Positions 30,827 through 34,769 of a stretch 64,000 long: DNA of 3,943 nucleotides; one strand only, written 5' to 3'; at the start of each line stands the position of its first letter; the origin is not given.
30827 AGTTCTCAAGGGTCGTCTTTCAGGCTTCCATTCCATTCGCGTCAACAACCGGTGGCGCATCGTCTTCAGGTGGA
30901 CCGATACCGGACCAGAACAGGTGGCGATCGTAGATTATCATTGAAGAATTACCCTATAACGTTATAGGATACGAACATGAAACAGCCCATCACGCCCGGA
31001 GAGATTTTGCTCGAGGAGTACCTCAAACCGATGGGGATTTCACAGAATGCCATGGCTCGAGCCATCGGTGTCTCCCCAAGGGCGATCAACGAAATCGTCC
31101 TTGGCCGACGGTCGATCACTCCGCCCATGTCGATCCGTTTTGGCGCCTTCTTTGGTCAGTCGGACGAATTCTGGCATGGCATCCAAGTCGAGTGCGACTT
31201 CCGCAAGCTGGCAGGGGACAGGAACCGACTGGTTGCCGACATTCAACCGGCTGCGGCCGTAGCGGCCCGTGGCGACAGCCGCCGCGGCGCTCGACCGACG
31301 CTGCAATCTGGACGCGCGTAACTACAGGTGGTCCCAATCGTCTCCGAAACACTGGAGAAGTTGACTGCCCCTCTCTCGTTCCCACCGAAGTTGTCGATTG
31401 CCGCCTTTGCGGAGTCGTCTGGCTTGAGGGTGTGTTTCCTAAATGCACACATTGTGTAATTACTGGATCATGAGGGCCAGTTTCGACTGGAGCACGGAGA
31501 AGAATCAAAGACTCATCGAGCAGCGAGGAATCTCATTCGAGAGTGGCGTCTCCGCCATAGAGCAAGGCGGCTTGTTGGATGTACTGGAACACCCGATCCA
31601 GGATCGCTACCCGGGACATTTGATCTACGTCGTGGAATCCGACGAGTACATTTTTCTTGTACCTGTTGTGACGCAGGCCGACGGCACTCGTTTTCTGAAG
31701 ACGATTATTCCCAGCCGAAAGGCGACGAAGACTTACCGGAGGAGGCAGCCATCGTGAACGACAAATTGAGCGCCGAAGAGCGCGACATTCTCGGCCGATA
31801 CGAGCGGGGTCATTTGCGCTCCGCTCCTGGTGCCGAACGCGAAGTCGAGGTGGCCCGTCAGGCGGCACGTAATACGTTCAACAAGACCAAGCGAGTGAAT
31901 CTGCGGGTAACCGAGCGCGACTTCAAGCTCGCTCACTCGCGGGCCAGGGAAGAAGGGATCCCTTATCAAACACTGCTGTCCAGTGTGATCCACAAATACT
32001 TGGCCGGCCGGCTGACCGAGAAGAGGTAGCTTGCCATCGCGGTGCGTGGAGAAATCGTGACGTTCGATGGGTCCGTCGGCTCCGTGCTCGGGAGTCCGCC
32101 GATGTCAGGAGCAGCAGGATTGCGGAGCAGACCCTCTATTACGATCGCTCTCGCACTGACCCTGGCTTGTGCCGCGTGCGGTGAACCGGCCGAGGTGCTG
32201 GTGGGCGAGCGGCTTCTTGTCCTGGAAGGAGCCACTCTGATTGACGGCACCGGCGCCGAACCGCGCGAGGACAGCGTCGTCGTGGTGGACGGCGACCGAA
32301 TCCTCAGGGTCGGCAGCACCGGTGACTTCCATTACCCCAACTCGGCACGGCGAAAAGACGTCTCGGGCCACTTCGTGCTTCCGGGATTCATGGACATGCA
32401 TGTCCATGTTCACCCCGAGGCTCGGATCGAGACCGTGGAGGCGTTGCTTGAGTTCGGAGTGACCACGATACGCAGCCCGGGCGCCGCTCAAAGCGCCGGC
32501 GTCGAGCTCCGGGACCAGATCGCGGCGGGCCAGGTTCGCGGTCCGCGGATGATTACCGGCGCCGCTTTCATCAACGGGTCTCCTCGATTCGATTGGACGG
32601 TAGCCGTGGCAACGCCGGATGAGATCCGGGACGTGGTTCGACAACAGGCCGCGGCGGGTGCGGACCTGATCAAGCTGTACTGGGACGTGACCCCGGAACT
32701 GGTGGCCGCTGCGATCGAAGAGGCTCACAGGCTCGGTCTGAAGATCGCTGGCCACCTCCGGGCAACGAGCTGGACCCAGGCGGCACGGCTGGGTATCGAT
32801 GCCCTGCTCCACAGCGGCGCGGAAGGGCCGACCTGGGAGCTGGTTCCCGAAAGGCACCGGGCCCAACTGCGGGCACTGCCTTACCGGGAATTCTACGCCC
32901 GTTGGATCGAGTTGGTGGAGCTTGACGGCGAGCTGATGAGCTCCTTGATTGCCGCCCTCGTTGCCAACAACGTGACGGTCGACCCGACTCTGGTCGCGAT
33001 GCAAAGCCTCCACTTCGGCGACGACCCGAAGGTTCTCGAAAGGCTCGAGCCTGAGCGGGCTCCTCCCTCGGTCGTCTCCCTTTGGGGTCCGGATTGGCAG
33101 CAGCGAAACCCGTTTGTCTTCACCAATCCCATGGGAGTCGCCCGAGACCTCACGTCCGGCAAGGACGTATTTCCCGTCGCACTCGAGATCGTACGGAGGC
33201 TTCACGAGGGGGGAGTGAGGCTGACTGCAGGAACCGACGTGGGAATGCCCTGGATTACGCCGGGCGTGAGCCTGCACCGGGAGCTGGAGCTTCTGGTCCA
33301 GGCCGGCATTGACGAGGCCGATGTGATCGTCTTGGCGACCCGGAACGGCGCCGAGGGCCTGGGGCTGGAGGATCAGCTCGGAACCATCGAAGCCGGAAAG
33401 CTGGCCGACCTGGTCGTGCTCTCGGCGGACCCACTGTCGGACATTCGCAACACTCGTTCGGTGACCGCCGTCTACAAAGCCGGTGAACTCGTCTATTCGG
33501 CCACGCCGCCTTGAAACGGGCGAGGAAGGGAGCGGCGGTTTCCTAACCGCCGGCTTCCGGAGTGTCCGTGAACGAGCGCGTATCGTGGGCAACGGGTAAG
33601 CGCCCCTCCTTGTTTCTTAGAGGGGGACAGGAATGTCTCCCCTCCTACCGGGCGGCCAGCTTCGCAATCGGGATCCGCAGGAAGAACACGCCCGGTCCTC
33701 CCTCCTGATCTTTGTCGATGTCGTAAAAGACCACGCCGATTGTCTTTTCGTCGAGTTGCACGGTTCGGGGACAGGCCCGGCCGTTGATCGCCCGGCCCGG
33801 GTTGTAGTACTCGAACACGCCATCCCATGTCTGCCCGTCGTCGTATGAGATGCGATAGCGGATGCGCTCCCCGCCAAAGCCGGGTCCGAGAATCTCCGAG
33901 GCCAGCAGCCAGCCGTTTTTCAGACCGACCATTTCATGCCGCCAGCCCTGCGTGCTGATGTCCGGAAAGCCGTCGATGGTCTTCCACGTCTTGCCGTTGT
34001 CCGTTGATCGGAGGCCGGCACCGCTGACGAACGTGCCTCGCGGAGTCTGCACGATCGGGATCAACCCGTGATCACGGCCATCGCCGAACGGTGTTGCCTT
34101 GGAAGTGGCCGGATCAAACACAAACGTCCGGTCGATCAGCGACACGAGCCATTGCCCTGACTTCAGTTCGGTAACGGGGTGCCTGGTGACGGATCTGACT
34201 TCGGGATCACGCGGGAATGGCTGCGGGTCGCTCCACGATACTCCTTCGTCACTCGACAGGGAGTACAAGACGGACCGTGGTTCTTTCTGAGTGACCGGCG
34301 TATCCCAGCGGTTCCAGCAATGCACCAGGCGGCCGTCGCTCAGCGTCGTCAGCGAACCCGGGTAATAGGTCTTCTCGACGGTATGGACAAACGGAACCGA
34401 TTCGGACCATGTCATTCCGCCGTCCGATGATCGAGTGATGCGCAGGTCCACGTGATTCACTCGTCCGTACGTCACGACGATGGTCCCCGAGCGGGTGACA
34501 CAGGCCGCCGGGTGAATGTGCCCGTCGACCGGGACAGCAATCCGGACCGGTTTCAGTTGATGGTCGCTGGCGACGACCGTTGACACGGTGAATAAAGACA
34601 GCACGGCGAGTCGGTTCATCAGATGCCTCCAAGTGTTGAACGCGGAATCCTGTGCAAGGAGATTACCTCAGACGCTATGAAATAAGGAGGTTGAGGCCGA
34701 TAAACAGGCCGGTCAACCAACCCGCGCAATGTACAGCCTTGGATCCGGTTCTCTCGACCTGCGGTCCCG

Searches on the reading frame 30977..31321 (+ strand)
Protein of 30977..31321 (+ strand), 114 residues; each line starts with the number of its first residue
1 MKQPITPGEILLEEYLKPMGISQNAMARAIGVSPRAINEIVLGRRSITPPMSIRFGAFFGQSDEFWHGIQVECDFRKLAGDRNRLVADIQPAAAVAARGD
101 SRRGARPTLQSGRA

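Call 69: search_protein_families(library=pfam, proteins=[window:30977-31321:+], max_evalue=0.01)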
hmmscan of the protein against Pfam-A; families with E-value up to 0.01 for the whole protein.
window:30977-31321:+ (114 aa): 4 families
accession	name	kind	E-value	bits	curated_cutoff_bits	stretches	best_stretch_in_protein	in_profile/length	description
PF01381.28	HTH_3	-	7.1e-09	36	23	1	12-60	1-49/55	Helix-turn-helix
PF13560.12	HTH_31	-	0.0007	20.3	27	1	20-63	14-58/64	Helix-turn-helix domain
PF15943.11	YdaS_toxin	-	0.0024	18.1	30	1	22-49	10-37/65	Bacterial toxin YdaS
PF12844.13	HTH_19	-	0.0055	17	30.2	1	11-51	3-42/64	Helix-turn-helix domain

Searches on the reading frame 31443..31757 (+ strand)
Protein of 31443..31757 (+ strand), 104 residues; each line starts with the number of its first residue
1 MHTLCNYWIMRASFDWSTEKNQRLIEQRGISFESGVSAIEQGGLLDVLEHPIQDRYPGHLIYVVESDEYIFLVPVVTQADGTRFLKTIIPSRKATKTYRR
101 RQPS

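Call 69: search_protein_families(library=pfam, proteins=[window:31443-31757:+], max_evalue=0.01)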
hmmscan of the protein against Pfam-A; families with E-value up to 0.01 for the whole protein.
window:31443-31757:+ (104 aa): 1 family
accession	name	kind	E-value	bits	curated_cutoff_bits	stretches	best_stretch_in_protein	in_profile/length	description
PF04365.19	BrnT_toxin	-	9.3e-05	23.1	34.5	1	16-96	1-75/77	Ribonuclease toxin, BrnT, of type II toxin-antitoxin system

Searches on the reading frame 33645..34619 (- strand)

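Call 69: search_protein_families(library=pfam, proteins=[window:33645-34619:-], max_evalue=0.01)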
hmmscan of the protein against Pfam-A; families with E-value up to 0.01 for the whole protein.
window:33645-34619:- (324 aa): 4 families
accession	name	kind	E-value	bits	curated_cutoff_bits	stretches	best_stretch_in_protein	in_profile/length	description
PF13088.12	BNR_2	-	2.9e-10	40.4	31.4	1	29-108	157-229/277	BNR repeat-like domain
PF02012.26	BNR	-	1.4e-06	27.8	27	0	204-214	2-12/12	BNR/Asp-box repeat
PF21471.3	Reelin_subrepeat-B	-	0.00078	19.7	27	0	205-234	65-94/127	Reelin subrepeat B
PF15902.12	Sortilin-Vps10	-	0.0061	15.8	33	0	64-131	382-433/446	Sortilin, neurotensin receptor 3,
